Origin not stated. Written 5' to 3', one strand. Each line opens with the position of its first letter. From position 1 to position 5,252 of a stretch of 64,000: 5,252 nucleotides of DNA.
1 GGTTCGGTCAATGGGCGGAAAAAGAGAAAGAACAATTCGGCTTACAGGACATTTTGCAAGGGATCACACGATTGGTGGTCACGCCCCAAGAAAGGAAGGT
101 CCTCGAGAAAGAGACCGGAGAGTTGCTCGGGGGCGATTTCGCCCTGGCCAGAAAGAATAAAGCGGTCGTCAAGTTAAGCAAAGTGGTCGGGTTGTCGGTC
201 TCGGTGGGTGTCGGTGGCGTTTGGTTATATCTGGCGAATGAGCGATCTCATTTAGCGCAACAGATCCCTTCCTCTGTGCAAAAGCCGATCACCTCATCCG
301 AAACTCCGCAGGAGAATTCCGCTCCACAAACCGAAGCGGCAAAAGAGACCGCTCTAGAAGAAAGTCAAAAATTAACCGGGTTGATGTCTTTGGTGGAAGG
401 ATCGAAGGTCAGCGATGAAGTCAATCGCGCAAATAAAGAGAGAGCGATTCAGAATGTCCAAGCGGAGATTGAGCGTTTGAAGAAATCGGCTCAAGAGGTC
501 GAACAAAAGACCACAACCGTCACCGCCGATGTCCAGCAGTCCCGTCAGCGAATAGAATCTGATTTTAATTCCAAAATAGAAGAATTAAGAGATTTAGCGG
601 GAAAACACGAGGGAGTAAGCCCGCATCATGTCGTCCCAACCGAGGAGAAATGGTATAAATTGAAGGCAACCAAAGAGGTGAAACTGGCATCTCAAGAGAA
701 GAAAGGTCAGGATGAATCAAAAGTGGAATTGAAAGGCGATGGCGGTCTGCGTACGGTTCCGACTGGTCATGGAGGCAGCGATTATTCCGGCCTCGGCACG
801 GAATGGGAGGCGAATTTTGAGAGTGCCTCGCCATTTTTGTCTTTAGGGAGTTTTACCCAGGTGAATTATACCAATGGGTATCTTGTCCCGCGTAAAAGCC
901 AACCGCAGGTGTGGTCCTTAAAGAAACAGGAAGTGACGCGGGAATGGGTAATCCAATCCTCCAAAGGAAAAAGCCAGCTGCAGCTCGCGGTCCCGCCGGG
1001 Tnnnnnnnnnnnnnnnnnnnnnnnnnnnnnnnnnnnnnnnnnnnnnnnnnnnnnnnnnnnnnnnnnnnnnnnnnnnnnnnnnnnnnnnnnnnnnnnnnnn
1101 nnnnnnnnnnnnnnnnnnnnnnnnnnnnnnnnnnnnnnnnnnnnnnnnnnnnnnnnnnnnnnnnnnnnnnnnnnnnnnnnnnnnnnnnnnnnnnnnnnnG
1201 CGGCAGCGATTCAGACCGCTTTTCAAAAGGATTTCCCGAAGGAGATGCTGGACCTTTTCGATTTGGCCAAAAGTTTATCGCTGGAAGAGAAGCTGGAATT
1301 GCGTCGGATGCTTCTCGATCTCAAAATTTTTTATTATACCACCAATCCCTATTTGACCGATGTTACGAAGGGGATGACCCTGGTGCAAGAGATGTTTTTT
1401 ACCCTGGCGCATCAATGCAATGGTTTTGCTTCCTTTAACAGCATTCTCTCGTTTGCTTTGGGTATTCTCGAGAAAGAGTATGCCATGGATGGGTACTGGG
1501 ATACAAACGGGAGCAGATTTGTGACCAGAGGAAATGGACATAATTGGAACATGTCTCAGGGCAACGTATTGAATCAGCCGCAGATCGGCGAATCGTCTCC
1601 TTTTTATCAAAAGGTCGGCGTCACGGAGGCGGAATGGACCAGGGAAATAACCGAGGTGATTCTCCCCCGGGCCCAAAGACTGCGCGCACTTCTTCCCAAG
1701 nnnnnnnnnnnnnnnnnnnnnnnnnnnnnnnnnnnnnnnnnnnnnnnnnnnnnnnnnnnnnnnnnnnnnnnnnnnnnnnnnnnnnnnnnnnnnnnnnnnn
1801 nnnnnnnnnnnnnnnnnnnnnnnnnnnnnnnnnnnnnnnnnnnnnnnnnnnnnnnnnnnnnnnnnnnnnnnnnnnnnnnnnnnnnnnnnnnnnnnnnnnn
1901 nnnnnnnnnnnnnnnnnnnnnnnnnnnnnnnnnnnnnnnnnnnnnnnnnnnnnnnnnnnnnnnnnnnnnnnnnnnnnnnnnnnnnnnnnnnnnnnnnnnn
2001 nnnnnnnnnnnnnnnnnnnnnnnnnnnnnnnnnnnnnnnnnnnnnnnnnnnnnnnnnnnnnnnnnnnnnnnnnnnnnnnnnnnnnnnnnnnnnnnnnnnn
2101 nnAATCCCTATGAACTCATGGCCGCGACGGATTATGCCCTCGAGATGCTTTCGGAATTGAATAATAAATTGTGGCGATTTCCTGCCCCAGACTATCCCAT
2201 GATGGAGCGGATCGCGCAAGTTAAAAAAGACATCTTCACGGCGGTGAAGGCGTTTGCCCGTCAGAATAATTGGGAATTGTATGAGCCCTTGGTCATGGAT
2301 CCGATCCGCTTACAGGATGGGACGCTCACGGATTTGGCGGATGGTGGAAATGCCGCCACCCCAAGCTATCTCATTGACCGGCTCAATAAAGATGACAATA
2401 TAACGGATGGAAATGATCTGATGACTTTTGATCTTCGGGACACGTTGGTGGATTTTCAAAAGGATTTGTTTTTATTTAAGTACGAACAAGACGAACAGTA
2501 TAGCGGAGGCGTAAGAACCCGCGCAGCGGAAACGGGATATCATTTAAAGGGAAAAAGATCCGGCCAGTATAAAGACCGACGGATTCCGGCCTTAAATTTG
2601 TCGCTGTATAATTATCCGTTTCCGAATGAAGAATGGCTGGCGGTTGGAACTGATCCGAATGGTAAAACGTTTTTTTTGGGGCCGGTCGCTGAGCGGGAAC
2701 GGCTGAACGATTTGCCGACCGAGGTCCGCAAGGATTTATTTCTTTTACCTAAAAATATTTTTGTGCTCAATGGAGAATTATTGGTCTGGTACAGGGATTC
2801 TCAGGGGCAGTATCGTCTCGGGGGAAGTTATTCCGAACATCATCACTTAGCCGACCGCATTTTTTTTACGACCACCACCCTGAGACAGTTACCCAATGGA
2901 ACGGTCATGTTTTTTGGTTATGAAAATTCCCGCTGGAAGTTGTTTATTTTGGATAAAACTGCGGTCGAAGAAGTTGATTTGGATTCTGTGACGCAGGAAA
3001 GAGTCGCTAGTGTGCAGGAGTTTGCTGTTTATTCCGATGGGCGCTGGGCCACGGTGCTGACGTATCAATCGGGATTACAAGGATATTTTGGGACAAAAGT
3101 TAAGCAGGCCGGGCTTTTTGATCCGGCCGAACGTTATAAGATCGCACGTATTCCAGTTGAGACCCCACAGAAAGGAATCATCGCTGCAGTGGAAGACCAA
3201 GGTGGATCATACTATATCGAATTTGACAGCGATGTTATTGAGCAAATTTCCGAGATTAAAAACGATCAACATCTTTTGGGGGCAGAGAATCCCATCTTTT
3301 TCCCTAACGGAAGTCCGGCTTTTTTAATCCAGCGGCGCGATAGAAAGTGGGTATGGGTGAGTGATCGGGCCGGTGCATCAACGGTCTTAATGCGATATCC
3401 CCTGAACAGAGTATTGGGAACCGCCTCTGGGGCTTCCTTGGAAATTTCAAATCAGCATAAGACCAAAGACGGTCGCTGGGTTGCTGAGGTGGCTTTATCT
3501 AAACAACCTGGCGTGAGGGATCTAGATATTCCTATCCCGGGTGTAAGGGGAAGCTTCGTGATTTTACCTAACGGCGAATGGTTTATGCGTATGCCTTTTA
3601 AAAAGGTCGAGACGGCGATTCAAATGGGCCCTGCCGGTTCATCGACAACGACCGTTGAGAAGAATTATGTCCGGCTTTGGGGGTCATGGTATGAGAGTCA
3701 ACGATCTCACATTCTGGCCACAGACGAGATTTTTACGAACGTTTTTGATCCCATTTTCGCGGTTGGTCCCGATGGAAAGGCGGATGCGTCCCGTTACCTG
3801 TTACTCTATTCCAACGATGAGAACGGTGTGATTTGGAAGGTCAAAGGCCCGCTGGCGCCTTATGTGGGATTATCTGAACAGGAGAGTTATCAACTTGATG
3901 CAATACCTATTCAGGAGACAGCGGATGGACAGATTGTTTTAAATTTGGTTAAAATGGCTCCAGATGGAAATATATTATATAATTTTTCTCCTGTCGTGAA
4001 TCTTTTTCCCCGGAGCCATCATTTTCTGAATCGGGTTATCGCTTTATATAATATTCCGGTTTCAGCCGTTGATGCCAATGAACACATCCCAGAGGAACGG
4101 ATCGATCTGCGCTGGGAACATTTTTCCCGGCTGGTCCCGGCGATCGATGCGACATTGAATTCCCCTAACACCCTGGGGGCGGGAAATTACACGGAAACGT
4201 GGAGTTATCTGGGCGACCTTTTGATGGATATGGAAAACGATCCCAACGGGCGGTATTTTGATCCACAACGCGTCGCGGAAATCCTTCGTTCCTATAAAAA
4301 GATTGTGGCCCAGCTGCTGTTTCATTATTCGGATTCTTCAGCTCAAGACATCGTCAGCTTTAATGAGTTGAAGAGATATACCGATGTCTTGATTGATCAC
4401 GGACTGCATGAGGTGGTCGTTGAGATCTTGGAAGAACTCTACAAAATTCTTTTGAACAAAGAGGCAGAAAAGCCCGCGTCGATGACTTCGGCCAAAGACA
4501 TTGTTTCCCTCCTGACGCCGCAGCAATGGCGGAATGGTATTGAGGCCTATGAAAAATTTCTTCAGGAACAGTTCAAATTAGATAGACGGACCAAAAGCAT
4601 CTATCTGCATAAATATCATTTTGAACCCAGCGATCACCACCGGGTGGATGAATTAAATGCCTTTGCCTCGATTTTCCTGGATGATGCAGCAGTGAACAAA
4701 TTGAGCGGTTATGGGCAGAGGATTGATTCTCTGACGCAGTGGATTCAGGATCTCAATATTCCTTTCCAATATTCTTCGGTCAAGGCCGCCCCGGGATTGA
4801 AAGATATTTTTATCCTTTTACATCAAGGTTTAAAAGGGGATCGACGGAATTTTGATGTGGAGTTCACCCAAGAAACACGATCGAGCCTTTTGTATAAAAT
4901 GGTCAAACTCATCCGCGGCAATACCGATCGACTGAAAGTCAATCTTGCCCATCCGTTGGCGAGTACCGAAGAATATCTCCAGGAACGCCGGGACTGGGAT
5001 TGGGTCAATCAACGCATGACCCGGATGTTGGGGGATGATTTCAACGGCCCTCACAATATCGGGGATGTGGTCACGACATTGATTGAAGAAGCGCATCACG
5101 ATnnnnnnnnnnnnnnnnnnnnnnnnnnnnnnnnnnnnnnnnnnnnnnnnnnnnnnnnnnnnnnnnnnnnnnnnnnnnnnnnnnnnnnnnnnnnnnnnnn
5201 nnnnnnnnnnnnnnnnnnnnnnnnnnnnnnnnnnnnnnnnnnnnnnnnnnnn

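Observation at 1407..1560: Possible transglutaminase-like (papain-fold) catalytic motif inside the giant protein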

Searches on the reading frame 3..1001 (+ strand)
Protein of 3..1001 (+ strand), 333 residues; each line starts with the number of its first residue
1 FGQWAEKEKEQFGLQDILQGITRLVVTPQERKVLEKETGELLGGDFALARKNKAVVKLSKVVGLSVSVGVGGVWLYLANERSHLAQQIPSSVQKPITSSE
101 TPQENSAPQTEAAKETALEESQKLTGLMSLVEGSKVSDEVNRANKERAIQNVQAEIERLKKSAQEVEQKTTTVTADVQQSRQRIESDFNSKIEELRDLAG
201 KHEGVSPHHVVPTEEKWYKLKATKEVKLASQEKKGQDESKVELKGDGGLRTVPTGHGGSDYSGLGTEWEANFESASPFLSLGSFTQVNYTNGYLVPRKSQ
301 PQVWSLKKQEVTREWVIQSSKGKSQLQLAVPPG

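Call 6: search_protein_families(library=pfam, proteins=[window:3-1001:+], max_evalue=10)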
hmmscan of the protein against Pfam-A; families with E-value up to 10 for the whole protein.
window:3-1001:+ (333 aa): 17 families
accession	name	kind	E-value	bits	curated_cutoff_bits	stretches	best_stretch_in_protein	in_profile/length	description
PF14942.11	Muted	-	0.0027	18.4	26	1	118-201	61-141/146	Organelle biogenesis, Muted-like protein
PF01025.24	GrpE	-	0.0083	16.3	25.8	1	141-191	5-55/165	GrpE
PF05478.16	Prominin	-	0.023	13.3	34.3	1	110-197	301-386/799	Prominin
PF06103.16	DUF948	-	0.025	15.2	37.2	1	146-186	32-72/89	Bacterial protein of unknown function (DUF948)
PF04636.18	PA26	-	0.026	13.9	29.4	1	45-177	147-278/445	PA26 p53-induced protein (sestrin)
PF18904.5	DUF5660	-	0.04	14.5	24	1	145-179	6-41/109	Domain of unknown function (DUF5660)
PF01231.23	IDO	-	0.061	12.5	26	1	171-250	315-397/412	Indoleamine 2,3-dioxygenase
PF14182.11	YgaB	-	0.16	12.8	27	1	134-183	27-76/77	YgaB-like protein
PF23067.1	MG280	-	0.21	11.5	27.4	1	50-101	7-58/259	Uncharacterised protein MG280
PF01522.26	Polysacc_deac_1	-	0.22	11.9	23.1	1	148-202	43-97/124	Polysaccharide deacetylase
PF02601.20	Exonuc_VII_L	-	0.23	11.3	35.9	1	80-211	148-275/315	Exonuclease VII, large subunit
PF24175.2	SU10_adaptor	-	0.26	12.1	27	1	146-196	24-68/194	SU10 adaptor protein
PF01496.24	V_ATPase_I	-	0.78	8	30.7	1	140-239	29-128/815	V-type ATPase 116kDa subunit family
PF07889.17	DUF1664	-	1.9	9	34.6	0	136-186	53-105/124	Protein of unknown function (DUF1664)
PF06156.18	YabA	-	5.9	8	30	1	146-192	14-60/103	Initiation control protein YabA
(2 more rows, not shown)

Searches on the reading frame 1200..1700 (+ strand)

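Call 6: search_protein_families(library=pfam, proteins=[window:1200-1700:+], max_evalue=10)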
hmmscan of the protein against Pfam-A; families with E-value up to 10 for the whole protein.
window:1200-1700:+ (167 aa): 2 families
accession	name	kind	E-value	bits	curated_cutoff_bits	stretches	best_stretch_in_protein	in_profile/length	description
PF23678.1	YqhI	-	0.19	11.5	27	1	9-21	6-18/36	YqhI-like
PF13535.11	ATP-grasp_4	-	0.22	11.6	27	1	92-114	64-86/160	ATP-grasp domain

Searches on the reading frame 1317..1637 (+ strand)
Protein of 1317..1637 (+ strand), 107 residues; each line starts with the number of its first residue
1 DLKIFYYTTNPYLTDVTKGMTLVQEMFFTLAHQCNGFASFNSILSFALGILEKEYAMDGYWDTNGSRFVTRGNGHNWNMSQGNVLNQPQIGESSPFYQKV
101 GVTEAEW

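Call 53: search_solved_structures(query=A3, max_evalue=10, show_alignments=5)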
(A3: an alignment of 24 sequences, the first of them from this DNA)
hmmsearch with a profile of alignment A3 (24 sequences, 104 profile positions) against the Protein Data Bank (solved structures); distinct sequences matched with E-value up to 10: 2.
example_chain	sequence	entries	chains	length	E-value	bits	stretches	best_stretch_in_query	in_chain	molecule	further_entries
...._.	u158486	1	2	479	1.5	12.5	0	24-60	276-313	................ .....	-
4mx2_A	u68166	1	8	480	1.6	12.4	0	24-60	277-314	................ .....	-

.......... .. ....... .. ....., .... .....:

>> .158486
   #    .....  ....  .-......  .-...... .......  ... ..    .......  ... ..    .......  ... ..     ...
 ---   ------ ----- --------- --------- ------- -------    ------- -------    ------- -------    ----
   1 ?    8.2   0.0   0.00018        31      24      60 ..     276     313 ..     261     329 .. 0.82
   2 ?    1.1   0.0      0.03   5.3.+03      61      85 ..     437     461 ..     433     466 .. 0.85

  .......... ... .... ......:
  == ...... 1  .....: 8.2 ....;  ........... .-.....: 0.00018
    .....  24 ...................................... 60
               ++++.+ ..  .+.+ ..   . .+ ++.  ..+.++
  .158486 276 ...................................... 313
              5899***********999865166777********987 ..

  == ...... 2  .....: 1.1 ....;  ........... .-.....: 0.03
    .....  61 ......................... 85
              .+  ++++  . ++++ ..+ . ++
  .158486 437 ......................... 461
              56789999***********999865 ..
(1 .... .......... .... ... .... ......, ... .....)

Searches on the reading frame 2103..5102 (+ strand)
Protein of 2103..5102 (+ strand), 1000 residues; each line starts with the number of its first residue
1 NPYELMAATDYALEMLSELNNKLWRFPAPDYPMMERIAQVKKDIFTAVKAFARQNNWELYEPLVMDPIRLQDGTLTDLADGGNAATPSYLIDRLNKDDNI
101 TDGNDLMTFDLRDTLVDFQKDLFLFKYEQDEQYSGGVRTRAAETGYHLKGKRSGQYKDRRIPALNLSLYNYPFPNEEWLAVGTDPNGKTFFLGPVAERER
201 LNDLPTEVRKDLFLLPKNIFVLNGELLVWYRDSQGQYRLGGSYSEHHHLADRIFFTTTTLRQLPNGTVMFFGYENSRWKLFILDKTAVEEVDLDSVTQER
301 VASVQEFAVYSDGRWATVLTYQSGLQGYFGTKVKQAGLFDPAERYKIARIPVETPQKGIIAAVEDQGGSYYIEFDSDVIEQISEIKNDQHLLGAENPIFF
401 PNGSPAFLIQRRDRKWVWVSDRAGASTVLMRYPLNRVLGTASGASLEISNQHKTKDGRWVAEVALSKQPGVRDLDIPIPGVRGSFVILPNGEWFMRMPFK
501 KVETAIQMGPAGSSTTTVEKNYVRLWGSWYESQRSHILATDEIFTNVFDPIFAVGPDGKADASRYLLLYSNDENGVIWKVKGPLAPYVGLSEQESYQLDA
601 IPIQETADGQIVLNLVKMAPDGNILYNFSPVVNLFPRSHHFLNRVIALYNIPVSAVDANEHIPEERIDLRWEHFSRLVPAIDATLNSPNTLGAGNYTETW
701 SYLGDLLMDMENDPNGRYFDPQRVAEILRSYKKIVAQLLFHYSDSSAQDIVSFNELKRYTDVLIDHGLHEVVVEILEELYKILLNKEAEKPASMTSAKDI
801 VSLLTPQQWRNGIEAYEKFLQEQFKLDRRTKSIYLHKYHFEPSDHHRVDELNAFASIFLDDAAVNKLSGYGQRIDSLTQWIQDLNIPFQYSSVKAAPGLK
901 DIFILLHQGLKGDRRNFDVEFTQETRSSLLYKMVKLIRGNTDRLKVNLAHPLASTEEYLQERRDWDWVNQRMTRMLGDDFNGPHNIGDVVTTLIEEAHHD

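Call 87: search_solved_structures(query=window:2103-5102:+, max_evalue=1)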
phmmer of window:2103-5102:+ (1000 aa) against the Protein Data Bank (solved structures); distinct sequences matched with E-value up to 1: 4.
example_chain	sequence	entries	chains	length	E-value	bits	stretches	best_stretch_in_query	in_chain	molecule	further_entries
8umx_B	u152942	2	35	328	0.018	16.4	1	717-820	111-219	Flagellar motor switch protein FliG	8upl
8umd_B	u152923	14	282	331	0.031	15.6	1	717-820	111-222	Flagellar motor switch protein FliG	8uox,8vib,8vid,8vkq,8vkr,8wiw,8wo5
2jv0_A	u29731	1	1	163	0.12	13.7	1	146-234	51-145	PR domain zinc finger protein 2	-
2qpw_A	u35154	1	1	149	0.13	13.5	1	146-232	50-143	PR domain zinc finger protein 2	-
